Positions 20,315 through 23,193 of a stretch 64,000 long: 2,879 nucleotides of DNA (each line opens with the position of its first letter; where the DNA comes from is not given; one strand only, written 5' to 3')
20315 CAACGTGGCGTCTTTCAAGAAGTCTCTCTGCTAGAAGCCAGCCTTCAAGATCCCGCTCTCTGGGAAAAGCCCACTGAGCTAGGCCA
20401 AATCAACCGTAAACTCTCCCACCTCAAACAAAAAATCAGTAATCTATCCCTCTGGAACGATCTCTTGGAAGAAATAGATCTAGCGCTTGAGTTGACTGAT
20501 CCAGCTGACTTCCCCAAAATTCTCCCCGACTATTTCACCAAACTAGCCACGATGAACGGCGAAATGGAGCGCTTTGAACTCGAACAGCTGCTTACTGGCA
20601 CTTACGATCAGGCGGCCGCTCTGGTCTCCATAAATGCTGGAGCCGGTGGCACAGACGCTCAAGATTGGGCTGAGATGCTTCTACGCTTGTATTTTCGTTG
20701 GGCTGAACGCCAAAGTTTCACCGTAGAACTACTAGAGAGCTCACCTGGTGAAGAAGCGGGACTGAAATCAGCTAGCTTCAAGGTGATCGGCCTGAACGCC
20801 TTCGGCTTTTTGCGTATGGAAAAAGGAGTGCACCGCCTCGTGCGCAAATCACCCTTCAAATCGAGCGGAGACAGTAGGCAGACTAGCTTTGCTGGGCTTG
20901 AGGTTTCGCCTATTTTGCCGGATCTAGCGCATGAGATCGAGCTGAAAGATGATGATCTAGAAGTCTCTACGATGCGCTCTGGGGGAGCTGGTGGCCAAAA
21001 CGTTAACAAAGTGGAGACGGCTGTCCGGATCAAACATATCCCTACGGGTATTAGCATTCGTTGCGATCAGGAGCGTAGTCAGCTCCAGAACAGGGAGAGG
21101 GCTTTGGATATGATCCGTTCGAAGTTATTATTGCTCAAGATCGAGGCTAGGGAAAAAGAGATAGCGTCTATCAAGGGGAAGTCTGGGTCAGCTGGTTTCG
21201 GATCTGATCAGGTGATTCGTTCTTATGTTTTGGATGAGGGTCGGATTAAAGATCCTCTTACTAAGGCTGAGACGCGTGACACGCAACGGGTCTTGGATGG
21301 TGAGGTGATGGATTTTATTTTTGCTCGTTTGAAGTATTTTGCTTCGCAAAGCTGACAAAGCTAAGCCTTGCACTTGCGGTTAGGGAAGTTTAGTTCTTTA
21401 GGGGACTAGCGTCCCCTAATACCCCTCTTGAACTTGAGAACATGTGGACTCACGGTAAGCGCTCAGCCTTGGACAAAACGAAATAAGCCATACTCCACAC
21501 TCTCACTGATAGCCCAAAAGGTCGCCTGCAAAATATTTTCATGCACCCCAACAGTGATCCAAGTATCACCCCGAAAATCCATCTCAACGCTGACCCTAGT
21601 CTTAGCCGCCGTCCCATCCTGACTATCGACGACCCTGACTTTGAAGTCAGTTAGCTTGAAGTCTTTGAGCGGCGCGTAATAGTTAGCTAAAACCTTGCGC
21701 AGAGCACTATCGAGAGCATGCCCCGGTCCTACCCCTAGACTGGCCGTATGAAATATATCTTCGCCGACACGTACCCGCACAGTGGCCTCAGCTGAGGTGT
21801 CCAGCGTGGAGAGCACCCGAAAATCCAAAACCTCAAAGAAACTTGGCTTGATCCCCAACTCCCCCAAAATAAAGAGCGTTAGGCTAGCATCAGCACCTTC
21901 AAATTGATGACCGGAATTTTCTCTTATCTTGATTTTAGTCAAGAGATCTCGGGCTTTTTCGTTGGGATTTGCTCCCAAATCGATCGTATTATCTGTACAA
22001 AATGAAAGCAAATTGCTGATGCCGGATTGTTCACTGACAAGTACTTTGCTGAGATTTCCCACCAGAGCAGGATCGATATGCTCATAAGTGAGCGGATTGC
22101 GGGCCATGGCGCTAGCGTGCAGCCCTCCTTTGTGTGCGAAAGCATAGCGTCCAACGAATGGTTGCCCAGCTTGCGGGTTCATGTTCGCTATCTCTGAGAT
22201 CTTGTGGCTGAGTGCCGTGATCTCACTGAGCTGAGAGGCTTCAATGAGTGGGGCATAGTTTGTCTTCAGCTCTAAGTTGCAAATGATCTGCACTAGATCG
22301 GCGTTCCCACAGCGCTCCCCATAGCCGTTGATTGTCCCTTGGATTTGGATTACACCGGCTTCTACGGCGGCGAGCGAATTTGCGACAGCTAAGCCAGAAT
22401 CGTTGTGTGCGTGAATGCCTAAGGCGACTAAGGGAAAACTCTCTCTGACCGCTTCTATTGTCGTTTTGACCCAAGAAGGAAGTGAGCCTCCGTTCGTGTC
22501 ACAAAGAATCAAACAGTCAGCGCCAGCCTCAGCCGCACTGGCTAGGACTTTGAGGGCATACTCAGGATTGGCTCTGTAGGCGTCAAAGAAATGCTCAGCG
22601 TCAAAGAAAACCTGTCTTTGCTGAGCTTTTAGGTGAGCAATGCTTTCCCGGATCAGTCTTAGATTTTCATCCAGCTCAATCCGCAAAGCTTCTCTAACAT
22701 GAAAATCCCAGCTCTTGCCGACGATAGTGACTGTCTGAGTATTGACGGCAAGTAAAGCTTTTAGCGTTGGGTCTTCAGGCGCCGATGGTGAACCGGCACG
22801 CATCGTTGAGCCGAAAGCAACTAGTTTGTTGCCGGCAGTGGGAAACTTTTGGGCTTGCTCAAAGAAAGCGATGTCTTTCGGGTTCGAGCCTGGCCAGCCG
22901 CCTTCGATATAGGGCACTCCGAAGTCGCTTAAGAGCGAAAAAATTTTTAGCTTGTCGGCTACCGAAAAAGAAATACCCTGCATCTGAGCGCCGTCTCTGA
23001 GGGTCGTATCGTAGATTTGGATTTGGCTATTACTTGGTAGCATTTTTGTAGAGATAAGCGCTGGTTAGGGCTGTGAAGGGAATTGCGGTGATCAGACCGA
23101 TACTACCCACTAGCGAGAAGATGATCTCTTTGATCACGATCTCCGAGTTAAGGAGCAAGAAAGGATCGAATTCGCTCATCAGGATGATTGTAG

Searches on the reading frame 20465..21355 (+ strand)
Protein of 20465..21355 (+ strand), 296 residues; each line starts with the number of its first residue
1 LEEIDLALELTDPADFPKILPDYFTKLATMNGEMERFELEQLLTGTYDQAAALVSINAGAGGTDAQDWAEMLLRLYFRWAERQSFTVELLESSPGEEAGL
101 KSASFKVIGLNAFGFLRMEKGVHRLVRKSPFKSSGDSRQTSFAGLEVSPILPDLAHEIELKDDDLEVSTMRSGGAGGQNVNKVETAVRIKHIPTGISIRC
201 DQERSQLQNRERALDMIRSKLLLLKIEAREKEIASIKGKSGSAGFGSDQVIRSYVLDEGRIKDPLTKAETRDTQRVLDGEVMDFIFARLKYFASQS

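Call 50: search_protein_families(library=pfam, proteins=[window:20465-21355:+], max_evalue=0.00001)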
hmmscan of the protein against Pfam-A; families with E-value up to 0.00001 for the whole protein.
window:20465-21355:+ (296 aa): 2 families
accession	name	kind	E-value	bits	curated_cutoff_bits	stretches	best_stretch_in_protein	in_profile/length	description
PF03462.23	PCRF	-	8e-37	127.4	24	1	26-144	72-193/194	PCRF domain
PF00472.26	RF-1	-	2e-33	115.2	35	1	157-263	4-114/116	RF-1 domain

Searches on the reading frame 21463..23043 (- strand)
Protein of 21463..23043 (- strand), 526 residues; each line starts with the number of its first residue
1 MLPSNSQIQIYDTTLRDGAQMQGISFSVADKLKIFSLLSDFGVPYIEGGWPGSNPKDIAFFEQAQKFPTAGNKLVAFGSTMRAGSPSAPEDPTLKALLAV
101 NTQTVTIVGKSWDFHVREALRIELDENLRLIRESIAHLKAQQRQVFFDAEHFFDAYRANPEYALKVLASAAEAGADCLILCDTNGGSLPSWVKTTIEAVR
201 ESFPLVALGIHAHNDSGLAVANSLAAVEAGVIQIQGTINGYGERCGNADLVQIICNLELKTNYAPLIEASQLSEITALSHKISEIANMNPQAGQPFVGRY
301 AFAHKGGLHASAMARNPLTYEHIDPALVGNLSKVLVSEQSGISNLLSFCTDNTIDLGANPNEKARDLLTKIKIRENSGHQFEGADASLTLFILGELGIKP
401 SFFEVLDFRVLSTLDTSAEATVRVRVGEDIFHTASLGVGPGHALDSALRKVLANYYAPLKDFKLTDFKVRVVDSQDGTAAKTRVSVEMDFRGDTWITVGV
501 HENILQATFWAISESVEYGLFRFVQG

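Call 50: search_protein_families(library=pfam, proteins=[window:21463-23043:-], max_evalue=0.00001)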
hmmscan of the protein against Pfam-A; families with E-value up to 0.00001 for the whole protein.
window:21463-23043:- (526 aa): 3 families
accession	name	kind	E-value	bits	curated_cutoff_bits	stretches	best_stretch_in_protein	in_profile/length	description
PF00682.25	HMGL-like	-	1.3e-48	166.1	29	1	7-275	1-256/260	HMGL-like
PF08502.15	LeuA_dimer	-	7.1e-21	74.9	24.9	1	383-518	2-129/131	LeuA allosteric (dimerisation) domain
PF22617.1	HCS_D2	-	1.8e-10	41.4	27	1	297-349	2-55/82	Homocitrate synthase post-HMGL domain-like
